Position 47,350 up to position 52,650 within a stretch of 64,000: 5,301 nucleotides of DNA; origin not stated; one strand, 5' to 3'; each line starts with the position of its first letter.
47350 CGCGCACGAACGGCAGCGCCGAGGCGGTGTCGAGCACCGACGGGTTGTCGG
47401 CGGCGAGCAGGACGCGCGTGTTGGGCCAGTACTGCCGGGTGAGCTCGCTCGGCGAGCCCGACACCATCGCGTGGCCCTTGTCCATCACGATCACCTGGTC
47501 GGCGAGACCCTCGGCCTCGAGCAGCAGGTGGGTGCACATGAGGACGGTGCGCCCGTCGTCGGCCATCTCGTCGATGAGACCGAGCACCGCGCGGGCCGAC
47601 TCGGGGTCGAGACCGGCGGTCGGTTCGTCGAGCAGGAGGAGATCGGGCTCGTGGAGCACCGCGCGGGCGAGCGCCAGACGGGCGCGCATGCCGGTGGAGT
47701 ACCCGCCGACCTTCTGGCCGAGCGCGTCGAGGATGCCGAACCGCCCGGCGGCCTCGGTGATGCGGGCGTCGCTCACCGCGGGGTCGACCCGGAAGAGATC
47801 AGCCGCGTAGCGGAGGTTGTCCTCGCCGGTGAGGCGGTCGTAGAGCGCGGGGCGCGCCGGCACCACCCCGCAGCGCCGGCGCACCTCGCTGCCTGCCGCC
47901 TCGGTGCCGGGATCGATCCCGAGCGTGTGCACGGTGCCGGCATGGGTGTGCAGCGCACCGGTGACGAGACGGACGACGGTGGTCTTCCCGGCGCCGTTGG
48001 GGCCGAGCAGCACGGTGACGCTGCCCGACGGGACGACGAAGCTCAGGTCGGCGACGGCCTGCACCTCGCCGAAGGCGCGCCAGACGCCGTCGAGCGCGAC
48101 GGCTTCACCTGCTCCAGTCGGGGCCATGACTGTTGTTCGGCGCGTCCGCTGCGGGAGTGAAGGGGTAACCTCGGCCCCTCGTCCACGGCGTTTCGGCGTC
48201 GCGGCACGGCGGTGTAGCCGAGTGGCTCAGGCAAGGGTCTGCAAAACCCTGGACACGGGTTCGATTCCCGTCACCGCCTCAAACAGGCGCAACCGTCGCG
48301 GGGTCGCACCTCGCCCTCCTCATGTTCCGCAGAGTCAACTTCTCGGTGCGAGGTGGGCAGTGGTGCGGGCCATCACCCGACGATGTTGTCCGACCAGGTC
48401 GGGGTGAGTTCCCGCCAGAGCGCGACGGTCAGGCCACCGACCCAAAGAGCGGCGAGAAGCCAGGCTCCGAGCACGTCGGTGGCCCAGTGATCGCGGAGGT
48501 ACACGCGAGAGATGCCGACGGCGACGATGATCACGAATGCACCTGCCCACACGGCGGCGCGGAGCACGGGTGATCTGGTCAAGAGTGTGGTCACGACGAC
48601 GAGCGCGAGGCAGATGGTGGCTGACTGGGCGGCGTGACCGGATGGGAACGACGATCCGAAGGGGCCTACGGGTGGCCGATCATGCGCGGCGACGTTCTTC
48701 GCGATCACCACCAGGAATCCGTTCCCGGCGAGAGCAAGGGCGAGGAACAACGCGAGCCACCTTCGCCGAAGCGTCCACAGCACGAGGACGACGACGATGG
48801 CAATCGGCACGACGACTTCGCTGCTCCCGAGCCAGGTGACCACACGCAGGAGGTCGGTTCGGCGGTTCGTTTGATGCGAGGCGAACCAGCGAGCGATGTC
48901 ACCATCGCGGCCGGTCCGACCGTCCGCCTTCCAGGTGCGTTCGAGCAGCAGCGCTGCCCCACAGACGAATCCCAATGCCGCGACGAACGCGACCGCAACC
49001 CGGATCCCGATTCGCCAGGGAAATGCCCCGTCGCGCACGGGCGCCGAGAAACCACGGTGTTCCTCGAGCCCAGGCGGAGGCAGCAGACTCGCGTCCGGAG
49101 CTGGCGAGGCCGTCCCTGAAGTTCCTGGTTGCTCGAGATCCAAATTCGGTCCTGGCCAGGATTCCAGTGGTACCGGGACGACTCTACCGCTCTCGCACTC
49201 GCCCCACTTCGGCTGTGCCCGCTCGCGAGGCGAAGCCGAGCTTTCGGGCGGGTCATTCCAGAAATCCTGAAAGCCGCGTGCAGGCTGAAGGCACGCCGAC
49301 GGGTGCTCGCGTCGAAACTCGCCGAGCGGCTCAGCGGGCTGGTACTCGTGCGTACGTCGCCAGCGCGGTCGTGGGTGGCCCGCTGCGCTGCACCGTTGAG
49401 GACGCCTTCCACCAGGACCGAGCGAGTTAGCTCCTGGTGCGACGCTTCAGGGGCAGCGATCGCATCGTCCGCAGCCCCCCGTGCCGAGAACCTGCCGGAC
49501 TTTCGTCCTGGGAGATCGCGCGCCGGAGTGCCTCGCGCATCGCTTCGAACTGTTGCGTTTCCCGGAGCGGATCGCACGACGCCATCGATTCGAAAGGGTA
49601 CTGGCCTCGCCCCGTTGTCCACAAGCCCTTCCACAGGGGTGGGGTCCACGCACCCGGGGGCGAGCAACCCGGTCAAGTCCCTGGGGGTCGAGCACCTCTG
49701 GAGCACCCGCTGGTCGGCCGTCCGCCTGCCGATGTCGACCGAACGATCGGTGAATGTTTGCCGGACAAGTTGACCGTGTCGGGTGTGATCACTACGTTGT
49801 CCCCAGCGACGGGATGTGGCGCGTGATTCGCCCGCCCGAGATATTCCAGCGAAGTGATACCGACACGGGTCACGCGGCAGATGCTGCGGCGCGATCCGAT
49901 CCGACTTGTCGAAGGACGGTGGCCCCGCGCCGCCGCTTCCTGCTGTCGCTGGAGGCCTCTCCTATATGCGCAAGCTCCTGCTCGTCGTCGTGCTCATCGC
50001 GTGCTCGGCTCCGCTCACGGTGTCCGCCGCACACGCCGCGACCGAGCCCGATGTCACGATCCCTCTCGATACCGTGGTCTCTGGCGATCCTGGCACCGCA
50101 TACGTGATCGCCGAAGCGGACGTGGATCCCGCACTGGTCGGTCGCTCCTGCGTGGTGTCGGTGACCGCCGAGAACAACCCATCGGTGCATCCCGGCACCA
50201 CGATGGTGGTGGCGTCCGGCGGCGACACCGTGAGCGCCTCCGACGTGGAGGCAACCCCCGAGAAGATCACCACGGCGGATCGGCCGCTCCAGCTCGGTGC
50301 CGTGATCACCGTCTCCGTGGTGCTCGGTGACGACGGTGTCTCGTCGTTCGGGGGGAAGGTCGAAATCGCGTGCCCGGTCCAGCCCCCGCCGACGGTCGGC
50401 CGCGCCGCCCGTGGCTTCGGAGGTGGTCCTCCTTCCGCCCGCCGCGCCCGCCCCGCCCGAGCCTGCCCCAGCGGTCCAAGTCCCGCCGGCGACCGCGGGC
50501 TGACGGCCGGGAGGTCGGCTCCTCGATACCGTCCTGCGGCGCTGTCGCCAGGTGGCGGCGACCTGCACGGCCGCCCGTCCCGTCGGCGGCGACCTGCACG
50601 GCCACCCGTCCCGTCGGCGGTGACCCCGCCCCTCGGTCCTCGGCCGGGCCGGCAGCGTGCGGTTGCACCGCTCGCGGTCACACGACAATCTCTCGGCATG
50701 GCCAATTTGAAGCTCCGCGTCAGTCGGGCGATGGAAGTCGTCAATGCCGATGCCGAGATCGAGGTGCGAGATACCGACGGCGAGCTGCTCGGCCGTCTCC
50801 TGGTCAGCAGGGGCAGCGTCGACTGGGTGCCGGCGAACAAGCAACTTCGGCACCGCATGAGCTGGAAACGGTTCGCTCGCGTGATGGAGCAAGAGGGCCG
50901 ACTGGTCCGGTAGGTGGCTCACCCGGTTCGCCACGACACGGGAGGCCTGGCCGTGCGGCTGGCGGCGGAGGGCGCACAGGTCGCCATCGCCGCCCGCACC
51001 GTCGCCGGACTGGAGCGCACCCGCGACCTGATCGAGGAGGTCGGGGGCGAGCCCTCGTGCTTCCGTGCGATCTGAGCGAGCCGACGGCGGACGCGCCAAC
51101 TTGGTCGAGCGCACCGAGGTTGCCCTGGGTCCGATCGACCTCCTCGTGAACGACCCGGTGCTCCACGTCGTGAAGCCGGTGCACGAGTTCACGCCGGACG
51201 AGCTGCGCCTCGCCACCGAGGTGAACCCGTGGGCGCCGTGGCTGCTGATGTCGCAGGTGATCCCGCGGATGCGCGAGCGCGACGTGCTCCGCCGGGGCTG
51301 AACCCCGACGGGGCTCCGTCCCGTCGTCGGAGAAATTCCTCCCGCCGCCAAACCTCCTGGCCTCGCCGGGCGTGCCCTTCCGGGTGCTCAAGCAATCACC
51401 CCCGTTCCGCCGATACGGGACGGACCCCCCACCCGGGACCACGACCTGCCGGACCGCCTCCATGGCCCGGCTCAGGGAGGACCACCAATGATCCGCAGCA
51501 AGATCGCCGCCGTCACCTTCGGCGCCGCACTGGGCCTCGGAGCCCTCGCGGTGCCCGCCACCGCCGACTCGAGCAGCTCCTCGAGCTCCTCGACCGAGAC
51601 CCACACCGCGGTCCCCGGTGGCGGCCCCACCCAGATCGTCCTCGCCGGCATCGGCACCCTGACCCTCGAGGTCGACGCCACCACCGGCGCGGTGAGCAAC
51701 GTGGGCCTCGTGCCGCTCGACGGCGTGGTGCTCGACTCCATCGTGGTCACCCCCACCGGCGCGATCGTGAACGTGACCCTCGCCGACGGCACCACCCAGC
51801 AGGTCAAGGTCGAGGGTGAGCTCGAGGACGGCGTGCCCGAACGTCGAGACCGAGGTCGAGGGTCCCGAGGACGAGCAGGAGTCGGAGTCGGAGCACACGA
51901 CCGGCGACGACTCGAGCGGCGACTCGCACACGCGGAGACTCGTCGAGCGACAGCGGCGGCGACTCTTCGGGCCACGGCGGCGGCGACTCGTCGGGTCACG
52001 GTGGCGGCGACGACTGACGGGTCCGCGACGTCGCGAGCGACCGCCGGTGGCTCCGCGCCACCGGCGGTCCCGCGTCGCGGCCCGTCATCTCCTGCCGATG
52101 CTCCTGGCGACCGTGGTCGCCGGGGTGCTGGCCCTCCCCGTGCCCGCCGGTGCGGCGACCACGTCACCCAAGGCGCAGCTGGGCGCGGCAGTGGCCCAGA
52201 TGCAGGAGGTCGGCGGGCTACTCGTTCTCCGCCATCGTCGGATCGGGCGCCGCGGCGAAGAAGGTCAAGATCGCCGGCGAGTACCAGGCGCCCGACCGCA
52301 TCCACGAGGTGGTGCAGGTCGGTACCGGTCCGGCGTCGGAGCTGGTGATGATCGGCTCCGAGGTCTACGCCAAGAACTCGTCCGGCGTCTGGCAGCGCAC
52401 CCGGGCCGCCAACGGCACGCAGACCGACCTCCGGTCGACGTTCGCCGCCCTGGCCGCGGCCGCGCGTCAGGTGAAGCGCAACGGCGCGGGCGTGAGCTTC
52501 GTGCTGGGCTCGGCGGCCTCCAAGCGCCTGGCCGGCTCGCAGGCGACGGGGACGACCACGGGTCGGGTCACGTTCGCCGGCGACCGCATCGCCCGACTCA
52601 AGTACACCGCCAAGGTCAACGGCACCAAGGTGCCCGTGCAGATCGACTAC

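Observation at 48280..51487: Region downstream of tRNA-Cys looks like a recombination scar: low coding density, orphan small ORFs, a gene remnant and a tandem repeat, but no integrase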

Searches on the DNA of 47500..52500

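Call 4: search_rna_families(source=window, start=47500, end=52500, threshold=evalue, max_evalue=1, show_alignments=2)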
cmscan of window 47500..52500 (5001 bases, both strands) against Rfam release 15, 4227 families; matches with E-value up to 1: 2.
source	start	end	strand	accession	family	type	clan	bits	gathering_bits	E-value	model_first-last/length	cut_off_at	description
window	48208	48279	+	RF00005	tRNA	Gene; tRNA;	CL00001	66.2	29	2.7e-13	1-71/71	no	tRNA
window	48208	48278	+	RF01684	mascRNA-menRNA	Gene;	-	22.8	42.5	0.29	1-56/56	no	MALAT1-associated small cytoplasmic RNA/MEN beta RNA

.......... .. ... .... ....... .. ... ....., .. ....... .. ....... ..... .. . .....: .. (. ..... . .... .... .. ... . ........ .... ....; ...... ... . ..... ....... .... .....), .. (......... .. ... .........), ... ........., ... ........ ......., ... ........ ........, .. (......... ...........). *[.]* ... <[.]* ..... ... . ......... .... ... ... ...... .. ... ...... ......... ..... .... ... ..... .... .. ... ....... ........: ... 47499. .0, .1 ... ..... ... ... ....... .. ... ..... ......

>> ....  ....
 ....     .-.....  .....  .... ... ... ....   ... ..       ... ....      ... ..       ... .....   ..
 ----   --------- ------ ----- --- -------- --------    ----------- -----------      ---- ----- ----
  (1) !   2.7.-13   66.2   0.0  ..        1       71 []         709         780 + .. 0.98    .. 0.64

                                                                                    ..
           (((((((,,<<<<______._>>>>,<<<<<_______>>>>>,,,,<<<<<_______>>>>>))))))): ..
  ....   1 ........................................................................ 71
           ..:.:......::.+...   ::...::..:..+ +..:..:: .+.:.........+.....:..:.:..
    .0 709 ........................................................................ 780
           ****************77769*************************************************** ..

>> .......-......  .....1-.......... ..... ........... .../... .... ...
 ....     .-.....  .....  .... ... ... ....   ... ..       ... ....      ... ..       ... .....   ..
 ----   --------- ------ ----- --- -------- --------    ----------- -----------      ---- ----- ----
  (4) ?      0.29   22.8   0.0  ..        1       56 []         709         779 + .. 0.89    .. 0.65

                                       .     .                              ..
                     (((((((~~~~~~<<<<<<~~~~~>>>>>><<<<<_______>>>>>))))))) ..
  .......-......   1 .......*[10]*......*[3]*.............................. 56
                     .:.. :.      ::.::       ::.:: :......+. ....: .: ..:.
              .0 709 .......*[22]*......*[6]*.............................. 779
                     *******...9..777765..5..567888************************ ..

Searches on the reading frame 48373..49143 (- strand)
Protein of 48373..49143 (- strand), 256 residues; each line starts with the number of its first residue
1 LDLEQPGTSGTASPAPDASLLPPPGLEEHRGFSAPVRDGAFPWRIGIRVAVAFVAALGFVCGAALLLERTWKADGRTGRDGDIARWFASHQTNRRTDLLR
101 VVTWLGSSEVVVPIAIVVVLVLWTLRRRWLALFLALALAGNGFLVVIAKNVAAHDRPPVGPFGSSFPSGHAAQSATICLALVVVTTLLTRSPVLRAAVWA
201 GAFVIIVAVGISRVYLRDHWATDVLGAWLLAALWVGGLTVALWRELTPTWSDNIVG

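Call 6: search_protein_families(library=pfam, proteins=[window:48373-49143:-], max_evalue=0.01)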
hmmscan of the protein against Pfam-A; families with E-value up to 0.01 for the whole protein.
window:48373-49143:- (256 aa): 1 family
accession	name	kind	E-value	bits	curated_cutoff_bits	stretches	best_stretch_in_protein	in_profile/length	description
PF01569.27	PAP2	-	1.3e-12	48.1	27.2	1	132-243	3-126/130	PAP2 superfamily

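Call 40: search_protein_families(library=ncbifam, proteins=[window:48373-49143:-], max_evalue=0.01)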
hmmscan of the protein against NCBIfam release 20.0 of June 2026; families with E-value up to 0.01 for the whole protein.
window:48373-49143:- (256 aa): 4 families
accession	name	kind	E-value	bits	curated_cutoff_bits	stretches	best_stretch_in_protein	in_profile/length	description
NF008813.0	PRK11837.1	equivalog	1.5e-08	34.8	229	1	110-244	36-173/202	undecaprenyl-diphosphate phosphatase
NF047884.1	UdeprDiPSep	equivalog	1.7e-06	28.1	250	1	89-240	35-184/188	undecaprenyl-diphosphatase SepP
NF007975.0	PRK10699.1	equivalog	0.00028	20.4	261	1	163-235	156-223/254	phosphatidylglycerophosphatase B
NF052408.1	NOVXTKCP_fam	equivalog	0.0054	16.8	60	0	40-74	6-42/46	NOVXTKCP family nitrogen cycling protein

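Call 45: find_related_loci(query=window:48373-49143:-, collection=metagenome_contigs, flank=8000)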
Query window:48373-49143:- (256 aa) in metagenome_contigs; peptide patterns used: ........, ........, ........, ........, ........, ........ (x = any residue, [..] = any of these).
97 stretches matched a pattern, but none encodes a relative of the query by tblastn (E <= 1e-3).
